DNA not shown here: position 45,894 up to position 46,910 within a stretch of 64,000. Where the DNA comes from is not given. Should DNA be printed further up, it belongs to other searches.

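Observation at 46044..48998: Arn-like logic: UGDH, UDP-xylose synthase and a polyprenyl-phosphate-type GT2 in one overlapping string, suggesting a lipid-linked pentose donor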

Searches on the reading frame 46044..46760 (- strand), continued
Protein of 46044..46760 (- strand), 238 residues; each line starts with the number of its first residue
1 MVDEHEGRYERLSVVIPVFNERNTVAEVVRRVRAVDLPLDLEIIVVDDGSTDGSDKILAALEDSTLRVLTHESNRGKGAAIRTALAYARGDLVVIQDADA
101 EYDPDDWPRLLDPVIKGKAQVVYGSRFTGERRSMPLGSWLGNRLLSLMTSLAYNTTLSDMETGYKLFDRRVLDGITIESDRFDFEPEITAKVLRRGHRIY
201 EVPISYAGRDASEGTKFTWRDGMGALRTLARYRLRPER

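Call 11: find_related_loci(query=window:46047-46760:-, collection=genome_contigs, flank=10000)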
Query window:46047-46760:- (238 aa) in genome_contigs; peptide patterns used: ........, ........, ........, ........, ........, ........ (x = any residue, [..] = any of these).
600 stretches matched a pattern (row limit reached: there are more); 558 encode a relative of the query (tblastn E <= 1e-3); the best 80 are kept; 80 distinct loci.
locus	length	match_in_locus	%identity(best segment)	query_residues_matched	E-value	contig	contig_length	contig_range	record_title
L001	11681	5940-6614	56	11-234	2e-78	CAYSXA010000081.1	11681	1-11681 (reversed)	MAG TPA_asm: uncultured Anaerolineaceae bacterium isolate binchicken_co64_138 genome assembly, contig: NODE_4084_length_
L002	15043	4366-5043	56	12-234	6e-77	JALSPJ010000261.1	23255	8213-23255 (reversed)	MAG: Anaerolineales bacterium isolate 356-284_metabat2_scaf2bin.041 356-284_scaffold_875_c1, whole genome shotgun sequen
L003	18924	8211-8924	50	1-234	5e-76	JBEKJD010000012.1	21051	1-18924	MAG: Dissulfurispiraceae bacterium isolate SPRUCE 315 SPRUCE_315_12, whole genome shotgun sequence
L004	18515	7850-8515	51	11-234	2e-74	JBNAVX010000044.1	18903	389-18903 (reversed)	MAG: Thermodesulfovibrionales bacterium isolate Kamch4342-D-MF-049 bin31.fa-44, whole genome shotgun sequence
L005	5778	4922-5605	53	9-234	5e-74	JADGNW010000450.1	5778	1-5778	MAG: Blastocatellia bacterium isolate Chersky_418 k127_20189244, whole genome shotgun sequence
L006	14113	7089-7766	54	11-235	6e-71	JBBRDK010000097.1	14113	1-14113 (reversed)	MAG: Thermoanaerobaculia bacterium isolate Co_metawrap_2448 Cmw_2448_k141_28391802_length_14113_cov_23.0000, whole genom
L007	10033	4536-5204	52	11-234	6e-71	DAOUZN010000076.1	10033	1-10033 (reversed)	MAG TPA_asm: Deltaproteobacteria bacterium isolate CSMAG_954 CSMAG_954_k141_5103230_length_10033_cov_17.0906, whole geno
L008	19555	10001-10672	50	11-234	9e-71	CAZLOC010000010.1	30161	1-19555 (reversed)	MAG TPA_asm: uncultured Anaerolineaceae bacterium isolate binchicken_co234_131 genome assembly, contig: NODE_633_length_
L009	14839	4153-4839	48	11-235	1e-70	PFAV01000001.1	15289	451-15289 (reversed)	MAG: bacterium (Candidatus Gribaldobacteria) CG10_big_fil_rev_8_21_14_0_10_41_12 CG10_8_21_14_0.10_scaffold_6644_c, whol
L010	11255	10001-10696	49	2-234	2e-69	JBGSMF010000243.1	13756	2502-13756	MAG: Thermoflexales bacterium isolate JTS-AC224 k141_3173010, whole genome shotgun sequence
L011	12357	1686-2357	50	11-234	2e-68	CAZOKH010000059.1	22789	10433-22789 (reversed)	MAG TPA_asm: uncultured Anaerolineaceae bacterium isolate binchicken_co27_441 genome assembly, contig: NODE_3981_length_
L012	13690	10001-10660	49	11-234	6e-71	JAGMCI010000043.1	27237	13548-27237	MAG: candidate division WOR-3 bacterium isolate RS_16_8 ZL425.bin.8.fa_43, whole genome shotgun sequence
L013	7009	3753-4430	48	11-234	2e-66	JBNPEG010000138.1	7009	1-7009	MAG: Elainellaceae cyanobacterium isolate fr_S2C359 S2CNODE_2122_length_7009_cov_85_378814, whole genome shotgun sequenc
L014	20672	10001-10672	50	11-234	1e-66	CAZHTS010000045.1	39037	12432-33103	MAG TPA_asm: uncultured Anaerolineaceae bacterium isolate binchicken_co20_77 genome assembly, contig: NODE_2289_length_3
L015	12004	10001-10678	51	12-234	2e-66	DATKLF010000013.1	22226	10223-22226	MAG TPA_asm: Solirubrobacteraceae bacterium isolate SMAG_U14678 k141_4426099, whole genome shotgun sequence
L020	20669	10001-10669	54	12-235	4e-64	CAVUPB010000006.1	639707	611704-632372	MAG: uncultured Actinomycetes bacterium isolate MFD05942.bin.1.384 genome assembly, contig: contig_29365, whole genome s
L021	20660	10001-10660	50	11-234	1e-63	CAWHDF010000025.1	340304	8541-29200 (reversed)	MAG: uncultured Actinomycetota bacterium isolate MFD04780.bin.2.156 genome assembly, contig: contig_50674, whole genome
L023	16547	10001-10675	50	11-234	3e-63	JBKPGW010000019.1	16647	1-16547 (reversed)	MAG: Actinomycetota bacterium isolate HAY_GB_MAG_00026 HAY_GB_000000017004, whole genome shotgun sequence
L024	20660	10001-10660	49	11-234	4e-63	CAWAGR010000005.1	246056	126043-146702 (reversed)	MAG: uncultured Actinomycetes bacterium isolate MFD02809.bin.2.181 genome assembly, contig: contig_107590, whole genome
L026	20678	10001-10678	47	11-234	4e-62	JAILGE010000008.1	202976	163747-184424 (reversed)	MAG: Lachnospiraceae bacterium isolate RUI090 k141_2272334_flag=0_multi=104.9949_len=202976, whole genome shotgun sequen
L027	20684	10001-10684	42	11-234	1e-60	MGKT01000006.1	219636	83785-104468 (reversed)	MAG: Candidatus Yanofskybacteria bacterium RIFCSPLOWO2_02_FULL_44_18 rifcsplowo2_02_scaffold_60, whole genome shotgun se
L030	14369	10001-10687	45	11-234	2e-59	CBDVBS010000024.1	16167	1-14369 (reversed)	MAG TPA_asm: uncultured bacterium isolate SRR22302362_concoct_44 genome assembly, contig: ERZ25746724.1513, whole genome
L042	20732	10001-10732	41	9-234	9e-53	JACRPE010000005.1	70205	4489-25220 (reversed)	MAG: Candidatus Roizmanbacteria bacterium isolate NC_groundwater_1979_Pr3_S-0.2um_40_30 scaffold_144570, whole genome sh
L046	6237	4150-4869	40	12-234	1e-50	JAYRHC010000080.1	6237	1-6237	MAG: Candidatus Woesebacteria bacterium isolate SZ_szas25bin.14 k141_799021, whole genome shotgun sequence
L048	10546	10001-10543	48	11-195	1e-49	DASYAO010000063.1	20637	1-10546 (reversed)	MAG TPA_asm: Gaiellaceae bacterium isolate SMAG_U4883 k141_3713297, whole genome shotgun sequence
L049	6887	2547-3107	49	11-199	3e-49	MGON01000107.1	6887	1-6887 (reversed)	MAG: Chloroflexi bacterium RIFCSPLOWO2_02_FULL_71_16 rifcsplowo2_02_scaffold_54353, whole genome shotgun sequence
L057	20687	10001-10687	33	8-232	3e-34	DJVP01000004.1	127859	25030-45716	MAG TPA_asm: Candidatus Omnitrophica bacterium UBA6253 UBA6253_contig_37487, whole genome shotgun sequence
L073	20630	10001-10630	33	8-217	5e-23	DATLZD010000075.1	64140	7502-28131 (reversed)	MAG TPA_asm: Dehalococcoidia bacterium isolate SMAG_U13289 k141_433913, whole genome shotgun sequence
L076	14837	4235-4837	32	11-212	6e-23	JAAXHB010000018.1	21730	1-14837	MAG: Actinomycetota bacterium isolate Plut_88878 unfiltered_Plut_88878_genomic_contig_33097, whole genome shotgun sequen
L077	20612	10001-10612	35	12-219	9e-23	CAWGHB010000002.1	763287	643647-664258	MAG: uncultured Acidimicrobiia bacterium isolate MFD02840.bin.2.84 genome assembly, contig: contig_112274, whole genome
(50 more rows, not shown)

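Call 16: search_protein_representatives(protein=window:46047-46760:-)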
Query: 238 residues. Proteins with E-value up to 0.001 (for the whole library): 166735; up to 1e-10: 29508; up to 1e-30: 2238. The best 150 are listed.
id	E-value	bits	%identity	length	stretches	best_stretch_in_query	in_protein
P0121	2.6e-110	383.7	72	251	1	8-234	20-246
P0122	7.3e-80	284.1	39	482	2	11-236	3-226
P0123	1.3e-79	283.4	77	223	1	69-236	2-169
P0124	1.5e-79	283.1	74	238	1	9-180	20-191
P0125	7.0e-77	274.4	75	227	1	73-234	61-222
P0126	4.2e-75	268.6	58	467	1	11-233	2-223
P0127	1.4e-74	266.9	71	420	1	72-238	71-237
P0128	4.4e-72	258.7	56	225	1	11-234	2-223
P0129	8.3e-70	251.2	73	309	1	61-216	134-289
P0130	1.5e-69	250.4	56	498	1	11-234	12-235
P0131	9.2e-69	247.8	54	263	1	9-235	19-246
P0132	1.2e-67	244.1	53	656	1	9-234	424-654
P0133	8.1e-67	241.5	55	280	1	11-234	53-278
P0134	1.0e-66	241.1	51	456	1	11-235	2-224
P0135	1.0e-66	241.1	37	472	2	11-232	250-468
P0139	1.4e-65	237.4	55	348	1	7-222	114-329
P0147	1.4e-64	234.1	53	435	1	10-233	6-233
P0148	3.8e-63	229.5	52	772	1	10-234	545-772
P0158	8.8e-62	225.0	49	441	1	8-235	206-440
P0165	2.9e-61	223.3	52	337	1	11-232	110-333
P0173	7.8e-61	221.9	50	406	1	10-236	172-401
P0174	8.4e-61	221.8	48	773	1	11-234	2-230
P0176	1.2e-60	221.3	52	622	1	11-234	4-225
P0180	5.1e-60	219.2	47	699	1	10-234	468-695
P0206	9.3e-59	215.1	43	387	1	11-238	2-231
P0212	2.2e-58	213.9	48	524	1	8-234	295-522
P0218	3.9e-58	213.1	49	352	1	11-234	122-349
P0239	6.2e-57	209.1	46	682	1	8-234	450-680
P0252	2.6e-56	207.1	48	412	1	9-234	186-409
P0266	1.4e-55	204.7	45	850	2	10-236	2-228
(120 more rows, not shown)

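Call 17: search_protein_families(library=pfam, proteins=[P0126, P0130, P0134, P0132, P0148, P0174, P0180, P0239, P0266, P0176], max_evalue=0.00001)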
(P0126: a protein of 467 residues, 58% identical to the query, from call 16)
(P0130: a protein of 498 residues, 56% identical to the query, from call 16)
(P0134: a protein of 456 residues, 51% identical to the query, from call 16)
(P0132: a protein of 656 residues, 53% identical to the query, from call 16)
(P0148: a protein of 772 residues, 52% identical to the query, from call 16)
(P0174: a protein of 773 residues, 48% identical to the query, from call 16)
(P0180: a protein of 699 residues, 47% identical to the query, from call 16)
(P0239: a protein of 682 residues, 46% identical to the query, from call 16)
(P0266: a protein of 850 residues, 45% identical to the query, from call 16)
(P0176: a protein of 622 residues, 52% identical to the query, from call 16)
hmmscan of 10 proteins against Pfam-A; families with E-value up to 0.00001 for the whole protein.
P0126 (467 aa): 8 families
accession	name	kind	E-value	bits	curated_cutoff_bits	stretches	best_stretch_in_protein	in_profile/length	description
PF00535.33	Glycos_transf_2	-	6.4e-39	134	23.3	1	4-163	1-165/168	Glycosyl transferase family 2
PF13489.12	Methyltransf_23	-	1e-15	58.3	27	1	255-396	21-162/164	Methyltransferase domain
PF08242.18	Methyltransf_12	-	4.2e-14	53.5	30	1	261-354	1-97/98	Methyltransferase domain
PF13649.12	Methyltransf_25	-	1.2e-12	48.7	27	1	260-353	1-97/97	Methyltransferase domain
PF08241.18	Methyltransf_11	-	7.5e-12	46.2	21.2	1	261-356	1-94/95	Methyltransferase domain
PF10111.15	Glyco_tranf_2_2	-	1.9e-09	37.9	27.3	1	4-89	1-92/276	Glycosyltransferase like family 2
PF13641.12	Glyco_tranf_2_3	-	3.5e-07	30.9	27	1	3-91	3-99/230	Glycosyltransferase like family 2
PF13704.12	Glyco_tranf_2_4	-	5.3e-06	27.3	27.5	0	11-88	2-81/98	Glycosyl transferase family 2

P0130 (498 aa): 6 families
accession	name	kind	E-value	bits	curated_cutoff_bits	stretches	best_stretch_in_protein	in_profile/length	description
PF00535.33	Glycos_transf_2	-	3.3e-37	128.4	23.3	1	14-175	1-166/168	Glycosyl transferase family 2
PF08242.18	Methyltransf_12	-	5.8e-12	46.6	30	1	293-388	1-98/98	Methyltransferase domain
PF13489.12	Methyltransf_23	-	3.4e-10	40.3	27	1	289-401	23-124/164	Methyltransferase domain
PF13649.12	Methyltransf_25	-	1.5e-08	35.6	27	1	293-386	2-97/97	Methyltransferase domain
PF08241.18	Methyltransf_11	-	2.1e-08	35.1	21.2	1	293-389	1-94/95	Methyltransferase domain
PF13847.12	Methyltransf_31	-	3.4e-06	27.2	27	1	292-394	7-113/145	Methyltransferase domain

P0134 (456 aa): 2 families
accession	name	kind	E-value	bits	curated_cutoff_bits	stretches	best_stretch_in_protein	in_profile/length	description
PF00535.33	Glycos_transf_2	-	1.6e-33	116.5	23.3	1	4-163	1-166/168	Glycosyl transferase family 2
PF13641.12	Glyco_tranf_2_3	-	1.9e-06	28.5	27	1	3-122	3-129/230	Glycosyltransferase like family 2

P0132 (656 aa): 4 families
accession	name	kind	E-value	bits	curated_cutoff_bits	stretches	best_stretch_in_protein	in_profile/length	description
PF00535.33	Glycos_transf_2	-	6.9e-33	114.4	23.3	1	428-556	1-126/168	Glycosyl transferase family 2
PF13231.12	PMT_2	-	3.4e-08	34.3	26.1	1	62-212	6-156/160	Dolichyl-phosphate-mannose-protein mannosyltransferase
PF13641.12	Glyco_tranf_2_3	-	1.4e-07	32.2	27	1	427-552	3-129/230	Glycosyltransferase like family 2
PF10111.15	Glyco_tranf_2_2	-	6.6e-07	29.5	27.3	1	428-529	1-102/276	Glycosyltransferase like family 2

P0148 (772 aa): 3 families
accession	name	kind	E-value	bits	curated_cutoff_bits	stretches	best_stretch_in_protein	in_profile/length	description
PF00535.33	Glycos_transf_2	-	1.9e-36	126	23.3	1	548-712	1-166/168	Glycosyl transferase family 2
PF13641.12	Glyco_tranf_2_3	-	1.9e-10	41.6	27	1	544-657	1-116/230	Glycosyltransferase like family 2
PF13231.12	PMT_2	-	1.8e-06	28.7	26.1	1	132-280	8-154/160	Dolichyl-phosphate-mannose-protein mannosyltransferase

P0174 (773 aa): 4 families
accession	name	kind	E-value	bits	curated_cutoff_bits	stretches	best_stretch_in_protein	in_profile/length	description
PF00535.33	Glycos_transf_2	-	4.7e-33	114.9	23.3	1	4-166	1-164/168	Glycosyl transferase family 2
PF13231.12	PMT_2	-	4.8e-16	59.8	26.1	1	341-475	29-154/160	Dolichyl-phosphate-mannose-protein mannosyltransferase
PF02366.24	PMT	-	2e-14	54.2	22.7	1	307-465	55-215/245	Dolichyl-phosphate-mannose-protein mannosyltransferase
PF13641.12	Glyco_tranf_2_3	-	5.1e-06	27.1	27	1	3-115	3-119/230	Glycosyltransferase like family 2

P0180 (699 aa): 2 families
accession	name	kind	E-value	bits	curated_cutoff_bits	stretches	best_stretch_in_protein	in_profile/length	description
PF00535.33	Glycos_transf_2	-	5.1e-31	108.3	23.3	1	471-636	1-167/168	Glycosyl transferase family 2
PF13231.12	PMT_2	-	3.4e-15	57.1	26.1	1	95-249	4-160/160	Dolichyl-phosphate-mannose-protein mannosyltransferase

P0239 (682 aa): 3 families
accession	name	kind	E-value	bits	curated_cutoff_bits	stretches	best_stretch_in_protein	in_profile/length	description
PF00535.33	Glycos_transf_2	-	3.4e-31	108.9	23.3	1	454-614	1-160/168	Glycosyl transferase family 2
PF10111.15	Glyco_tranf_2_2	-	2.6e-08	34.1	27.3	1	454-551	1-99/276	Glycosyltransferase like family 2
PF13231.12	PMT_2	-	4e-07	30.8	26.1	1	77-232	3-157/160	Dolichyl-phosphate-mannose-protein mannosyltransferase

P0266 (850 aa): 7 families
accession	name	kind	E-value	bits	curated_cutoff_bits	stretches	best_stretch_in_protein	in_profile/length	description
PF00535.33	Glycos_transf_2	-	2.5e-53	180.9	23.3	2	5-164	1-165/168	Glycosyl transferase family 2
PF13641.12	Glyco_tranf_2_3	-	1.5e-17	64.8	27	1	3-104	2-111/230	Glycosyltransferase like family 2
PF13692.12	Glyco_trans_1_4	-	1.5e-16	61.4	27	1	400-537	3-136/142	Glycosyl transferases group 1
PF00534.26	Glycos_transf_1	-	8.8e-16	58.4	26.4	1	394-512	11-123/172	Glycosyl transferases group 1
PF13704.12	Glyco_tranf_2_4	-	1.2e-11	45.4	27.5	0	596-674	2-83/98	Glycosyl transferase family 2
PF10111.15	Glyco_tranf_2_2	-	3.7e-10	40.2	27.3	1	5-90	1-92/276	Glycosyltransferase like family 2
PF13524.12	Glyco_trans_1_2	-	3.9e-06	27.3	25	0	416-565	5-141/144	Glycosyl transferase-like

P0176 (622 aa): 7 families
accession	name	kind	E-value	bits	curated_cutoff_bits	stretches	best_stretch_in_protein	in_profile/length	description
PF00534.26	Glycos_transf_1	-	2.7e-33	115.4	26.4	1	428-595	3-171/172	Glycosyl transferases group 1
PF00535.33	Glycos_transf_2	-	4.2e-33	115.1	23.3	1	6-163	1-164/168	Glycosyl transferase family 2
PF13692.12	Glyco_trans_1_4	-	2.1e-29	103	27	1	441-582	2-142/142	Glycosyl transferases group 1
PF13439.12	Glyco_transf_4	-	4.2e-24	85.9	28.5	1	293-420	40-170/170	Glycosyltransferase Family 4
PF13579.12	Glyco_trans_4_4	-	2.2e-20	74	29.7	1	286-415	32-158/158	Glycosyl transferase 4-like domain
PF13477.12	Glyco_trans_4_2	-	6.5e-09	36.5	23.4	1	309-368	58-118/139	Glycosyl transferase 4-like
PF13641.12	Glyco_tranf_2_3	-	5.6e-07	30.2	27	1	5-142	3-151/230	Glycosyltransferase like family 2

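Call 18: find_encoding_contigs(protein=P0051, flank=8000, max_places=2)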
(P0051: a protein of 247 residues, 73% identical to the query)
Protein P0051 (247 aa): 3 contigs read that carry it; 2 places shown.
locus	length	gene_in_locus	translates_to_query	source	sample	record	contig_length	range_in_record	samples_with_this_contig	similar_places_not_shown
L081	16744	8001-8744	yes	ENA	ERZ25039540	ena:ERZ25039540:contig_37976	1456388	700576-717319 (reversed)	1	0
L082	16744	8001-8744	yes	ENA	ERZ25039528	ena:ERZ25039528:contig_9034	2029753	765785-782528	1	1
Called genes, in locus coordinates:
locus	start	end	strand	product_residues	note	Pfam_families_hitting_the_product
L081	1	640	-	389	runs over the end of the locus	PF01546:Peptidase_M20, PF07687:M20_dimer (weak)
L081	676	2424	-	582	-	PF00289:Biotin_carb_N, PF02222:ATP-grasp, PF02786:CPSase_L_D2, PF02785:Biotin_carb_C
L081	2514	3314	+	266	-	PF03099:BPL_LplA_LipB, PF02237:BPL_C (weak)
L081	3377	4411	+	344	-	PF01073:3Beta_HSD, PF01370:Epimerase, PF02719:Polysacc_synt_2, PF04321:RmlD_sub_bind, PF07993:NAD_binding_4, PF13460:NAD_binding_10, PF16363:GDP_Man_Dehyd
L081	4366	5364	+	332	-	PF01370:Epimerase, PF02719:Polysacc_synt_2, PF04321:RmlD_sub_bind, PF01073:3Beta_HSD (faint), PF16363:GDP_Man_Dehyd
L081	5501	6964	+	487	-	PF03446:NAD_binding_2, PF03721:UDPG_MGDP_dh_N, PF00984:UDPG_MGDP_dh, PF03720:UDPG_MGDP_dh_C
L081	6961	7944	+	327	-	PF01073:3Beta_HSD, PF01370:Epimerase, PF02719:Polysacc_synt_2 (faint), PF04321:RmlD_sub_bind (faint), PF16363:GDP_Man_Dehyd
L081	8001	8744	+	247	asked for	PF13641:Glyco_tranf_2_3, PF00535:Glycos_transf_2, PF10111:Glyco_tranf_2_2 (weak)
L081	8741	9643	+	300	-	PF13641:Glyco_tranf_2_3, PF00535:Glycos_transf_2, PF10111:Glyco_tranf_2_2 (faint), PF13506:Glyco_transf_21 (faint), PF13632:Glyco_trans_2_3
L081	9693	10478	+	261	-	-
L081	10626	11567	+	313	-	PF00483:NTP_transferase, PF07959:Fucose_pyrophosphorylase (faint), PF25084:LbH_EIF2B, PF25087:GMPPB_C, PF24894:Hexapep_GlmU (weak)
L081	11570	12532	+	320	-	PF01073:3Beta_HSD, PF01370:Epimerase, PF02719:Polysacc_synt_2, PF04321:RmlD_sub_bind (weak), PF07993:NAD_binding_4 (faint), PF16363:GDP_Man_Dehyd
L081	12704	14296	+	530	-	PF00270:DEAD, PF04851:ResIII (weak), PF00271:Helicase_C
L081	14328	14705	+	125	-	PF00254:FKBP_C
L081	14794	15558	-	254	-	PF01996:F420_ligase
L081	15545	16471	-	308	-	PF01933:CofD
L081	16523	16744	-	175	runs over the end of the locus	-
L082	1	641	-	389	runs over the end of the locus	PF01546:Peptidase_M20, PF07687:M20_dimer (weak)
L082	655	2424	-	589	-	PF00289:Biotin_carb_N, PF02222:ATP-grasp, PF02786:CPSase_L_D2, PF02785:Biotin_carb_C, PF00364:Biotin_lipoyl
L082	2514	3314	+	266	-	PF03099:BPL_LplA_LipB, PF02237:BPL_C (weak)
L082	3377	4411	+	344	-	PF01073:3Beta_HSD, PF01370:Epimerase, PF02719:Polysacc_synt_2, PF04321:RmlD_sub_bind, PF07993:NAD_binding_4, PF13460:NAD_binding_10, PF16363:GDP_Man_Dehyd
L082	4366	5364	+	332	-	PF01370:Epimerase, PF02719:Polysacc_synt_2, PF04321:RmlD_sub_bind, PF01073:3Beta_HSD (faint), PF16363:GDP_Man_Dehyd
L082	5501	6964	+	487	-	PF03446:NAD_binding_2, PF03721:UDPG_MGDP_dh_N, PF00984:UDPG_MGDP_dh, PF03720:UDPG_MGDP_dh_C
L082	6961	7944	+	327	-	PF01073:3Beta_HSD, PF01370:Epimerase, PF02719:Polysacc_synt_2 (faint), PF04321:RmlD_sub_bind (faint), PF16363:GDP_Man_Dehyd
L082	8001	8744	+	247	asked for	PF13641:Glyco_tranf_2_3, PF00535:Glycos_transf_2, PF10111:Glyco_tranf_2_2 (weak)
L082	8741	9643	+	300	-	PF13641:Glyco_tranf_2_3, PF00535:Glycos_transf_2, PF10111:Glyco_tranf_2_2 (faint), PF13506:Glyco_transf_21 (faint), PF13632:Glyco_trans_2_3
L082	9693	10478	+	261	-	-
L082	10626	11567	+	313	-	PF00483:NTP_transferase, PF07959:Fucose_pyrophosphorylase (faint), PF25084:LbH_EIF2B, PF25087:GMPPB_C, PF24894:Hexapep_GlmU (weak)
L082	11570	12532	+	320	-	PF01073:3Beta_HSD, PF01370:Epimerase, PF02719:Polysacc_synt_2, PF04321:RmlD_sub_bind (weak), PF07993:NAD_binding_4 (faint), PF16363:GDP_Man_Dehyd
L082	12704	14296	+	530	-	PF00270:DEAD, PF04851:ResIII (weak), PF00271:Helicase_C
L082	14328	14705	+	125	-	PF00254:FKBP_C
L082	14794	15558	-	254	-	PF01996:F420_ligase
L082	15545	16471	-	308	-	PF01933:CofD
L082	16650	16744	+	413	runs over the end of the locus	PF13439:Glyco_transf_4 (weak), PF20706:GT4-conflict, PF00534:Glycos_transf_1, PF13692:Glyco_trans_1_4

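Call 19: find_encoding_contigs(protein=P0068, flank=8000, max_places=2)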
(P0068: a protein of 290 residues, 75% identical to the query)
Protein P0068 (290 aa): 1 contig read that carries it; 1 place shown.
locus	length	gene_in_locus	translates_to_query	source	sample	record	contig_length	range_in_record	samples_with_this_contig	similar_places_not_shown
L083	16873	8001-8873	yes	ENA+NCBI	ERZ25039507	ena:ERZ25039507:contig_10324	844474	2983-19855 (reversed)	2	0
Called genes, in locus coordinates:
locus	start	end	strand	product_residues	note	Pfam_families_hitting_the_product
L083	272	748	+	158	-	-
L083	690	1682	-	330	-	PF02786:CPSase_L_D2, PF18603:LAL_C2 (faint), PF02785:Biotin_carb_C, PF25919:BSH_CusB (faint), PF25973:BSH_CzcB (faint), PF00364:Biotin_lipoyl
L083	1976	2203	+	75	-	-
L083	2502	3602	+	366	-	-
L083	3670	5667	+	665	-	PF01073:3Beta_HSD, PF01370:Epimerase, PF02719:Polysacc_synt_2, PF04321:RmlD_sub_bind, PF07993:NAD_binding_4, PF16363:GDP_Man_Dehyd, PF01370:Epimerase, PF04321:RmlD_sub_bind, +4 more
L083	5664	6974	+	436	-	PF03446:NAD_binding_2 (weak), PF03721:UDPG_MGDP_dh_N, PF00984:UDPG_MGDP_dh, PF03720:UDPG_MGDP_dh_C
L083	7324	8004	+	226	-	PF01370:Epimerase, PF16363:GDP_Man_Dehyd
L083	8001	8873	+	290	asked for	PF13641:Glyco_tranf_2_3, PF00535:Glycos_transf_2, PF10111:Glyco_tranf_2_2 (weak)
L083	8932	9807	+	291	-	PF00535:Glycos_transf_2, PF13641:Glyco_tranf_2_3, PF13632:Glyco_trans_2_3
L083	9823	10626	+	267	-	-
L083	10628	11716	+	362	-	PF00483:NTP_transferase, PF12804:NTP_transf_3, PF24894:Hexapep_GlmU, PF25084:LbH_EIF2B, PF25087:GMPPB_C, PF25247:LbH_GLGC (faint), PF00132:Hexapep (faint)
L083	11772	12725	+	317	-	PF01073:3Beta_HSD, PF01370:Epimerase, PF02719:Polysacc_synt_2, PF04321:RmlD_sub_bind, PF16363:GDP_Man_Dehyd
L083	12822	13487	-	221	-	PF01996:F420_ligase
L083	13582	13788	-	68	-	-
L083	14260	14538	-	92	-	PF01933:CofD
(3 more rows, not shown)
